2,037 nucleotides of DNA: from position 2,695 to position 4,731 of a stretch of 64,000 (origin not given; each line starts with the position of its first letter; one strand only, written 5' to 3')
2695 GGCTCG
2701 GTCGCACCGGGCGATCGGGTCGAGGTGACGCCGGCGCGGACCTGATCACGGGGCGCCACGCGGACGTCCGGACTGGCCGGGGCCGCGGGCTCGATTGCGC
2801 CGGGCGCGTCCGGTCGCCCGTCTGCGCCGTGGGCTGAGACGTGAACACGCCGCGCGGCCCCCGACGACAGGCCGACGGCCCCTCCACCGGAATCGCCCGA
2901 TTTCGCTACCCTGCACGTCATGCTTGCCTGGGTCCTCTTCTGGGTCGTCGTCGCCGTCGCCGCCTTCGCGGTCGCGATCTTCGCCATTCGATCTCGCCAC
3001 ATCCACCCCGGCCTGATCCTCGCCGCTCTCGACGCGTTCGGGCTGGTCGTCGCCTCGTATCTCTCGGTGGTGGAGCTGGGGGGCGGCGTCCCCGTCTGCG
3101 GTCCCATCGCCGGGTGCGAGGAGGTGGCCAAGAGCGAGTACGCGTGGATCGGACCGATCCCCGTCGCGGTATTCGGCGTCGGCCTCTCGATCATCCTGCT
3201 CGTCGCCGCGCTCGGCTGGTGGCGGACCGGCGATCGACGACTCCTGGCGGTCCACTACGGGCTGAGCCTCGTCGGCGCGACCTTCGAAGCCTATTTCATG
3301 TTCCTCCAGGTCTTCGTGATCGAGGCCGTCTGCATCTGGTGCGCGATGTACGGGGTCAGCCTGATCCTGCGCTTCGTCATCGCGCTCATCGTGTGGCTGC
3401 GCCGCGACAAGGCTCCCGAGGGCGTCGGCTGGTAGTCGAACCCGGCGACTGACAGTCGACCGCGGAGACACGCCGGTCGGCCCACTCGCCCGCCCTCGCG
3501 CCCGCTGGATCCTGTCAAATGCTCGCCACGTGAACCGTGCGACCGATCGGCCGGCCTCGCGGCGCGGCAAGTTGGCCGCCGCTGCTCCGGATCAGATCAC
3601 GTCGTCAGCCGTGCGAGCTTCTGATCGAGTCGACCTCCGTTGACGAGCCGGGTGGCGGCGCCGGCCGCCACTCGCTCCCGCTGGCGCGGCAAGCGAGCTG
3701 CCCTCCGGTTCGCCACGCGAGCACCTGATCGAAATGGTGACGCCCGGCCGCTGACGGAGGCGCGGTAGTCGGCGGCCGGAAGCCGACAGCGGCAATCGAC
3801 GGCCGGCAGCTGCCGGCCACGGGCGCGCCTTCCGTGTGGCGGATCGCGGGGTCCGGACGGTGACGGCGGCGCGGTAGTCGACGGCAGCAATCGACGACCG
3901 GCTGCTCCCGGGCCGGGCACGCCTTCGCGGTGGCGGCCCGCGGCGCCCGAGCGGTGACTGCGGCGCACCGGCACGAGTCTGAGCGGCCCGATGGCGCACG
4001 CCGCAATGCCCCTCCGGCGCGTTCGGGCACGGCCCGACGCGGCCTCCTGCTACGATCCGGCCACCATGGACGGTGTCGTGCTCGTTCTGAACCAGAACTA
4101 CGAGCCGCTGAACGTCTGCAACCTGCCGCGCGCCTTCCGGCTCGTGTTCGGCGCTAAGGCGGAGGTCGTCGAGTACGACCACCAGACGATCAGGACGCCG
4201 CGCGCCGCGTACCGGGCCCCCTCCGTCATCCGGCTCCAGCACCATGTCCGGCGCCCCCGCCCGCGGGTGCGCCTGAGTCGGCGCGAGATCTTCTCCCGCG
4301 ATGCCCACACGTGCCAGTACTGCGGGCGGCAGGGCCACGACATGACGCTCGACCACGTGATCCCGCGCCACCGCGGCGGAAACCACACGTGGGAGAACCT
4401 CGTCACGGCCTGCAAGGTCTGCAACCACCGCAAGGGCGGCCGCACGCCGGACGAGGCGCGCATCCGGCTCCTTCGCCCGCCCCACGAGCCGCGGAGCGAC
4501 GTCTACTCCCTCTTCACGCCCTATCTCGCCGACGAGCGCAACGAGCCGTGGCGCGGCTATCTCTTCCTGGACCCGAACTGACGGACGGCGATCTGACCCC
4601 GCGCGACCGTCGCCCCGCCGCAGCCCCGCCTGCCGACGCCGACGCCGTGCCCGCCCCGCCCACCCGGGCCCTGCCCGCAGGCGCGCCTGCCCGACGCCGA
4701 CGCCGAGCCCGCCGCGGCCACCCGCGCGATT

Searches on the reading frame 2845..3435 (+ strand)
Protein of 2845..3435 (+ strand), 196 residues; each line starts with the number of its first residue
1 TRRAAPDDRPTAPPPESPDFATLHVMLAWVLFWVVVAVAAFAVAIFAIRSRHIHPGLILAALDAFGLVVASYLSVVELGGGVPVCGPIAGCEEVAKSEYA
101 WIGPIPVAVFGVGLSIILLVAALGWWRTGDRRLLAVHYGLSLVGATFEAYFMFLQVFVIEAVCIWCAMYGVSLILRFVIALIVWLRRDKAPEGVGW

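Call 13: search_protein_families(library=pfam, proteins=[window:2845-3435:+], max_evalue=0.001)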
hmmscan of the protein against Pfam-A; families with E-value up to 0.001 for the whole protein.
window:2845-3435:+ (196 aa): 1 family
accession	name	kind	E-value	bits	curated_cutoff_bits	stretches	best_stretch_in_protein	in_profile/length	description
PF07884.19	VKOR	-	5.8e-20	72.2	27.5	1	58-180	2-133/134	Vitamin K epoxide reductase family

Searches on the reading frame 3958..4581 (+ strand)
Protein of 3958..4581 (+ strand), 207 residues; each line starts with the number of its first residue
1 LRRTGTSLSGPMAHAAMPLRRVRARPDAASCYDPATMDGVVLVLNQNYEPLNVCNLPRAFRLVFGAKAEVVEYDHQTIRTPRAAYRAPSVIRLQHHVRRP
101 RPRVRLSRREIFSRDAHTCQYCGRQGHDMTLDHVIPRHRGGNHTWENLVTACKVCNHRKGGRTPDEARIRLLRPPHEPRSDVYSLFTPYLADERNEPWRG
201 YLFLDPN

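Call 13: search_protein_families(library=pfam, proteins=[window:3958-4581:+], max_evalue=0.001)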
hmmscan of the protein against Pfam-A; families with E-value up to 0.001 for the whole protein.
window:3958-4581:+ (207 aa): 2 families
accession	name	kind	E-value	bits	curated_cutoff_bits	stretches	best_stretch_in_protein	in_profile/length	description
PF01844.29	HNH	-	1.5e-15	57.5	21.4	1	119-160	1-45/47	HNH endonuclease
PF14279.12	HNH_5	-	1e-14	54.6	27.5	1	119-168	1-52/56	HNH endonuclease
